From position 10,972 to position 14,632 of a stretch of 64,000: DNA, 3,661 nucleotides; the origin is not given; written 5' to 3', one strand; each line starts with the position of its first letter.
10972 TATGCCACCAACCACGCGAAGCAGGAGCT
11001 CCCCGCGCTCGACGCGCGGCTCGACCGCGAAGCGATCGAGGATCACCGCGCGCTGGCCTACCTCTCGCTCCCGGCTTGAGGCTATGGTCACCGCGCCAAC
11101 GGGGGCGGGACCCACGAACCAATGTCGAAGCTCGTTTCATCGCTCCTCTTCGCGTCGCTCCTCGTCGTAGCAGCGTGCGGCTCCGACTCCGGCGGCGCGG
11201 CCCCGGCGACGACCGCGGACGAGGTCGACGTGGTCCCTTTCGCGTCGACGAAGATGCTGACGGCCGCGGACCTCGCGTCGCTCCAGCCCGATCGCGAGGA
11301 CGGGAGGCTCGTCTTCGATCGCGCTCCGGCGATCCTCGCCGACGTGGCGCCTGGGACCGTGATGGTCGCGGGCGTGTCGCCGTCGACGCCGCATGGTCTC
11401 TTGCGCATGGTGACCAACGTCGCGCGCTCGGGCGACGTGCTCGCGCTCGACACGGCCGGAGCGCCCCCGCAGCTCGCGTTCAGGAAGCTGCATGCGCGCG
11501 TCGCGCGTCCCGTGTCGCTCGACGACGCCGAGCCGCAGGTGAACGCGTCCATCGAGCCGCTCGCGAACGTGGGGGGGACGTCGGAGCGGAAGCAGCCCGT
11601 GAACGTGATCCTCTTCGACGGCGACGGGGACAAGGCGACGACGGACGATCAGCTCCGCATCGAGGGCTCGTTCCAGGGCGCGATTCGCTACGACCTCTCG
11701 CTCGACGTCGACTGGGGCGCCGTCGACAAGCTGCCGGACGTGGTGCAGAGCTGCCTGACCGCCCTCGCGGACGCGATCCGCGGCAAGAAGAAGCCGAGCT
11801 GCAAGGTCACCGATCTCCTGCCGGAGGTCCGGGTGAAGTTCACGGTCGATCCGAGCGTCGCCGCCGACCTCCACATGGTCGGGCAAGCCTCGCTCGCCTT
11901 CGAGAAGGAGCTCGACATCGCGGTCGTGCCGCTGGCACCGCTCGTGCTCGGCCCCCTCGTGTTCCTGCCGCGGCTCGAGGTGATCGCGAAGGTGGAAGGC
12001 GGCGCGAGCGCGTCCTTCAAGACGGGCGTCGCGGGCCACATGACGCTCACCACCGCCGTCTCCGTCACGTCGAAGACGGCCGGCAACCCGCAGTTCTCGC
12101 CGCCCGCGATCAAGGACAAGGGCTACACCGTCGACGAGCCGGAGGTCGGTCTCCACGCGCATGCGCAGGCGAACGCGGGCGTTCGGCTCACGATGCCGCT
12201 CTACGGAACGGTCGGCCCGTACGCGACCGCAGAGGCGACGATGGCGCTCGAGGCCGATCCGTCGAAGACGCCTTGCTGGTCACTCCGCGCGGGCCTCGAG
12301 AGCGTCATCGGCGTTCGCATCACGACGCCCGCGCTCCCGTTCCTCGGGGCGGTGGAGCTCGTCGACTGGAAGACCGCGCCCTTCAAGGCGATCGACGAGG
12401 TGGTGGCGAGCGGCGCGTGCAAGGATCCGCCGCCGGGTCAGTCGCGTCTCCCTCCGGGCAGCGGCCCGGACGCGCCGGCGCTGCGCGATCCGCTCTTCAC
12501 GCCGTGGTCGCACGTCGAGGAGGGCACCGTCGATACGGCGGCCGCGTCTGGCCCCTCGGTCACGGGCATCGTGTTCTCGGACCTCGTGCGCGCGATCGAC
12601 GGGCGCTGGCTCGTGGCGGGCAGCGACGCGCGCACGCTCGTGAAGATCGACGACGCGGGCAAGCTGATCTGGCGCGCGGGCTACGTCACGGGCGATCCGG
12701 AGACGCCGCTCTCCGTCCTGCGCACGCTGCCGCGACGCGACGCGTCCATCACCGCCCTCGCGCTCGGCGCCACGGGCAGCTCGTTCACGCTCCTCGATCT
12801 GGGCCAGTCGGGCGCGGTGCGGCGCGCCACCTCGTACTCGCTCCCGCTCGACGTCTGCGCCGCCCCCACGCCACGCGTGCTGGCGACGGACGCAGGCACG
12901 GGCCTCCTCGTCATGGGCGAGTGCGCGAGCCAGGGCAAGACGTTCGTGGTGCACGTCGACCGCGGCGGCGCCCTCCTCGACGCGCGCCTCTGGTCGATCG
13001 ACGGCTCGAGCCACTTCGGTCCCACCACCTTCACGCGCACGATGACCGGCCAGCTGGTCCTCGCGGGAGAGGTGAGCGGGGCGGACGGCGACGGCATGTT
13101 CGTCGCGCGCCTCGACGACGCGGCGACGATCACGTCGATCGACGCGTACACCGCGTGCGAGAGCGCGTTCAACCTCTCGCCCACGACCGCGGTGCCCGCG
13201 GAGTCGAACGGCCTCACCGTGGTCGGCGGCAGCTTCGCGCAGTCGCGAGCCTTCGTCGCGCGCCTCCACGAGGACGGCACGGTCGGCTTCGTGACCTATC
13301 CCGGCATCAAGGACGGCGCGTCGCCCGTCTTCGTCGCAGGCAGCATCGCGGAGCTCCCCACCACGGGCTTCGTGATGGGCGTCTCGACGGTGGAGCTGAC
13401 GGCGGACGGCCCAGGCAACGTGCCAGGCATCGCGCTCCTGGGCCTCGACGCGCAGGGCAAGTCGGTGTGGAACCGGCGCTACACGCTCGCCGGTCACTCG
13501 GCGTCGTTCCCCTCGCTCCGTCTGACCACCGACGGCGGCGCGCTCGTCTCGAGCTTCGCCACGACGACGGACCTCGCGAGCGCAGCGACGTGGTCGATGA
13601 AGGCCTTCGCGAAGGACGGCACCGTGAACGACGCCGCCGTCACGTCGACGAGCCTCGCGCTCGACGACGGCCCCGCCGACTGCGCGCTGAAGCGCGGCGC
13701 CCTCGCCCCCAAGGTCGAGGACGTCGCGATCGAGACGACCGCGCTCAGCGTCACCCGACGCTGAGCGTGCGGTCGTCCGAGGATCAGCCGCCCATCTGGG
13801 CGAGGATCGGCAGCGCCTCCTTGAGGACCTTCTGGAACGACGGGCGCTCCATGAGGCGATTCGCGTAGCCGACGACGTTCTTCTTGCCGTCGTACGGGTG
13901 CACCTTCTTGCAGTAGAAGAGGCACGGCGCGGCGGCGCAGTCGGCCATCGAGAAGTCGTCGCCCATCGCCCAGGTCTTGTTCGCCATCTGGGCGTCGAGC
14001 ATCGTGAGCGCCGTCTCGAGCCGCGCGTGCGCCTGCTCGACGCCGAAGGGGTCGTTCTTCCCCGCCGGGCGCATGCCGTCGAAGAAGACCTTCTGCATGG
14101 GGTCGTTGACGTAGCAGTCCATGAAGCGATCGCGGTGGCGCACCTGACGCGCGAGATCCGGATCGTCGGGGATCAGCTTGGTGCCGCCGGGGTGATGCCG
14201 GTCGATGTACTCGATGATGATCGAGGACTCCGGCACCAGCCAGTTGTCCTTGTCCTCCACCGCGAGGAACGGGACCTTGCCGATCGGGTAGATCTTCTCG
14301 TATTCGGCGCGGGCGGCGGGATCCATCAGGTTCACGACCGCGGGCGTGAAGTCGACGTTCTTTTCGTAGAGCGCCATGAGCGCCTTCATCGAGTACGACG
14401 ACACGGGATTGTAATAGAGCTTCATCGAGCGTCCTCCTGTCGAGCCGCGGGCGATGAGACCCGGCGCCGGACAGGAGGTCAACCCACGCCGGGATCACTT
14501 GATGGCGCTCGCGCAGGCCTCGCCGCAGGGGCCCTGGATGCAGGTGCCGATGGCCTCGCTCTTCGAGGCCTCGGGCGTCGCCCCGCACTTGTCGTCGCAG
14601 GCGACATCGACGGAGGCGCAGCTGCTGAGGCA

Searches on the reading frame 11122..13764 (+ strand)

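Call 44: search_protein_families(library=pfam, proteins=[window:11122-13764:+], max_evalue=1)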
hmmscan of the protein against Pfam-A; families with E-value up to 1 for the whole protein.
window:11122-13764:+ (880 aa): 1 family
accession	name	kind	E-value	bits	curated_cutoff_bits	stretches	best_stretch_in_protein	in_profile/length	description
PF17164.10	DUF5122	-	0.00017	22.2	27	1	697-721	4-32/36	Domain of unknown function (DUF5122) beta-propeller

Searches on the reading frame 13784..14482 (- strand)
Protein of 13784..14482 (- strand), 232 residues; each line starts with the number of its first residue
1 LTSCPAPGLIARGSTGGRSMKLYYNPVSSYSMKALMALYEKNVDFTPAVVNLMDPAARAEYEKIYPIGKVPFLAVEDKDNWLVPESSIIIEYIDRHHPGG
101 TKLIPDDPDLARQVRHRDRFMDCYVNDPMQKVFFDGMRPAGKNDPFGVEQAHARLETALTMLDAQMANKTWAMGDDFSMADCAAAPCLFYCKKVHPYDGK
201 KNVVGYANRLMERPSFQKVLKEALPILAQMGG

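Call 62: search_protein_families(library=pfam, proteins=[window:13784-14482:-], max_evalue=0.001)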
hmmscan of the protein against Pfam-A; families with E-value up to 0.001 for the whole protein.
window:13784-14482:- (232 aa): 6 families
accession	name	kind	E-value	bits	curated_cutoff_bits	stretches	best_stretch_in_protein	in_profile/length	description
PF13417.12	GST_N_3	-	1.8e-14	54.2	22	1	22-99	1-73/75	Glutathione S-transferase, N-terminal domain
PF13409.12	GST_N_2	-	5.7e-11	43.3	25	1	28-95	2-69/70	Glutathione S-transferase, N-terminal domain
PF13410.11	GST_C_2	-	7.7e-10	39.2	24.9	1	147-197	3-53/69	Glutathione S-transferase, C-terminal domain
PF02798.26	GST_N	-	3.5e-08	34.1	20.9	1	19-95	2-76/76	Glutathione S-transferase, N-terminal domain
PF00043.30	GST_C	-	3.7e-07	30.7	20.7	1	148-214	24-93/93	Glutathione S-transferase, C-terminal domain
PF22041.1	GST_C_7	-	0.0002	21.7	27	1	139-202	55-121/140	Glutathione S-transferase, C-terminal domain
